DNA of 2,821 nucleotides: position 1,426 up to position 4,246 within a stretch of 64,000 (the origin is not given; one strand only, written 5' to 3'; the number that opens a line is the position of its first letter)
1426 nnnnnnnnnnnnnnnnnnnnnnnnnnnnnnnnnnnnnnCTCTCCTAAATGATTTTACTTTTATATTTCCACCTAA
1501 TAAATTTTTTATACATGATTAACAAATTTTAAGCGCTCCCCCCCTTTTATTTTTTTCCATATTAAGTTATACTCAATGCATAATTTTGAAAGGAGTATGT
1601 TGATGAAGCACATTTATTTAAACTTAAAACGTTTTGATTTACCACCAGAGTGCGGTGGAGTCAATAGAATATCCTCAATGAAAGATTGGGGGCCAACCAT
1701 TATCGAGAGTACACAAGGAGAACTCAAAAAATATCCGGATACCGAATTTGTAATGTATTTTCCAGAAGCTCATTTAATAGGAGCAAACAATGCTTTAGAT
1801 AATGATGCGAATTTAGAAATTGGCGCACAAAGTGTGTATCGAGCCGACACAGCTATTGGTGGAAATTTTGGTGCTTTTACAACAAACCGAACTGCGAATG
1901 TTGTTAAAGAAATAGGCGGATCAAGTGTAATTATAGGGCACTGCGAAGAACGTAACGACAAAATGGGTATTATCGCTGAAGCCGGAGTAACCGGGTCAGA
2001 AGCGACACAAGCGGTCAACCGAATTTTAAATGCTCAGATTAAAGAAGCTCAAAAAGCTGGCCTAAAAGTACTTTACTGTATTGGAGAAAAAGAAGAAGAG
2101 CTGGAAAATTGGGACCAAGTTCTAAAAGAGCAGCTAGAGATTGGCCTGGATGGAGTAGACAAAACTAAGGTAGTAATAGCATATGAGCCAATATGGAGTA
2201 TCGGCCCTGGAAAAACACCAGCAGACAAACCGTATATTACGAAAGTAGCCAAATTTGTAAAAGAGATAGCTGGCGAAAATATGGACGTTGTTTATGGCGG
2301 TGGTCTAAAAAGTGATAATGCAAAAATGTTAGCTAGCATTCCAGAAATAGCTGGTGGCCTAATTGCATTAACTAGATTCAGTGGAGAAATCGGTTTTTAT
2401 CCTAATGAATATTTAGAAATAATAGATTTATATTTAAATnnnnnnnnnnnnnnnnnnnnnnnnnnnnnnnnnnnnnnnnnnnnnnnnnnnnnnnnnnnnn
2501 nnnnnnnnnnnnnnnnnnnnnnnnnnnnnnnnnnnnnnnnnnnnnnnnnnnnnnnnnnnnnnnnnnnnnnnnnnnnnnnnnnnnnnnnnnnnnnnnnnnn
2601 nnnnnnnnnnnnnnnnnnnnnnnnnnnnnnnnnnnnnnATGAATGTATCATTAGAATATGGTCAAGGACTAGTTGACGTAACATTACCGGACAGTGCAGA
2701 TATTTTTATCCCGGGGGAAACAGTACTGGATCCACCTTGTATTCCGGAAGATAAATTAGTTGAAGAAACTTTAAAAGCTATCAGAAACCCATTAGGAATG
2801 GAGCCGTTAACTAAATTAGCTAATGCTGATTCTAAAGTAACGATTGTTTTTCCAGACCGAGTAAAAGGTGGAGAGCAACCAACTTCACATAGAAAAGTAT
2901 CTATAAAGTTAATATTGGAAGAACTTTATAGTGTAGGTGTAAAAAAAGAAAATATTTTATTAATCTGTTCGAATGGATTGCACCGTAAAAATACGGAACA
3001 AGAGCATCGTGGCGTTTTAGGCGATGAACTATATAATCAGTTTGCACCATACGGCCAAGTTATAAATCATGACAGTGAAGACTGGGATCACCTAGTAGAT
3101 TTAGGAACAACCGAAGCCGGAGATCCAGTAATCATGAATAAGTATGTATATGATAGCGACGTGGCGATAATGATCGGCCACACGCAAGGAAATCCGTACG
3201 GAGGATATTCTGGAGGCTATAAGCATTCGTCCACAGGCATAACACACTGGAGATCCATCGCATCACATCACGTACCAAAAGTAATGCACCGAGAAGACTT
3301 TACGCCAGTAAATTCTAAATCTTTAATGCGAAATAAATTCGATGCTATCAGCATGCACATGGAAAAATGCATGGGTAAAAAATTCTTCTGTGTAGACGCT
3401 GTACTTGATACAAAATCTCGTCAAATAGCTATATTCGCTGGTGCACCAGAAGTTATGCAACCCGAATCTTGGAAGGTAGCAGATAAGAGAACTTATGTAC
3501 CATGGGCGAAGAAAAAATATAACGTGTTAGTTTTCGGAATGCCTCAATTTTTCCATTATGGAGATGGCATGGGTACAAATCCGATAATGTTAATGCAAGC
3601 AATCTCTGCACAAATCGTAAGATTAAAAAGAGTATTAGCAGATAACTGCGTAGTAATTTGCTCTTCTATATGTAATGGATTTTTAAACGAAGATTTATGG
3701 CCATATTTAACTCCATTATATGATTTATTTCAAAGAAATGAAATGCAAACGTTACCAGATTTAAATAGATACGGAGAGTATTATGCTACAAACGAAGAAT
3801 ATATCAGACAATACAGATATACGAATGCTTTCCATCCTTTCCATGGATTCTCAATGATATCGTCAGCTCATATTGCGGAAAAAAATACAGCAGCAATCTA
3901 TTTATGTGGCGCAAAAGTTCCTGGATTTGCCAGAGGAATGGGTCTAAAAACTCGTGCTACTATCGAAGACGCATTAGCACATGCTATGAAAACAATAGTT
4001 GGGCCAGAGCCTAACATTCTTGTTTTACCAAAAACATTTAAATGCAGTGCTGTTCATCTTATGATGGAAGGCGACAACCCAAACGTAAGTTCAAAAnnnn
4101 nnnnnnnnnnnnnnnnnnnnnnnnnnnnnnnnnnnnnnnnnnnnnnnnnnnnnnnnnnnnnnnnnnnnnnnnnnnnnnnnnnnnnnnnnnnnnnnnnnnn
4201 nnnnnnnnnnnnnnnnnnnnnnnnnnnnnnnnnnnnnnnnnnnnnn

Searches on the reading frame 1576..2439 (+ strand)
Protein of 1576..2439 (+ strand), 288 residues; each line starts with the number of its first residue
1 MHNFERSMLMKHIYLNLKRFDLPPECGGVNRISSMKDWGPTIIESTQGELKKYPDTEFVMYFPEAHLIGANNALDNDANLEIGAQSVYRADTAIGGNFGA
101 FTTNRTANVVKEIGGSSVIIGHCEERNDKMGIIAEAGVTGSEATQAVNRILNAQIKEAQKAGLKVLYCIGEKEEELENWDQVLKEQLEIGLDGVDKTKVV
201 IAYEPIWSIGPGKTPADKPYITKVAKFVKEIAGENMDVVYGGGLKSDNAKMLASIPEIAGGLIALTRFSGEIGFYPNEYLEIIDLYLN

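Call 27: search_protein_families(library=pfam, proteins=[window:1576-2439:+])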
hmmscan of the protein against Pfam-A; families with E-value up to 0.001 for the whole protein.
window:1576-2439:+ (288 aa): 1 family
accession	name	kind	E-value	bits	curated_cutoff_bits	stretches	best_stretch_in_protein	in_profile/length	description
PF00121.24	TIM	-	1.7e-36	126.4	20.1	1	43-264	20-229/245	Triosephosphate isomerase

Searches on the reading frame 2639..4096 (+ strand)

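Call 27: search_protein_families(library=pfam, proteins=[window:2639-4096:+])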
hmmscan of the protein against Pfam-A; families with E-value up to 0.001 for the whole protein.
window:2639-4096:+ (486 aa): 1 family
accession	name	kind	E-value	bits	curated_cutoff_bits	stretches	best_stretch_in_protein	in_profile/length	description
PF09861.14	Lar_N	-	3.6e-40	137.8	23.3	1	7-217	1-198/204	Lactate racemase N-terminal domain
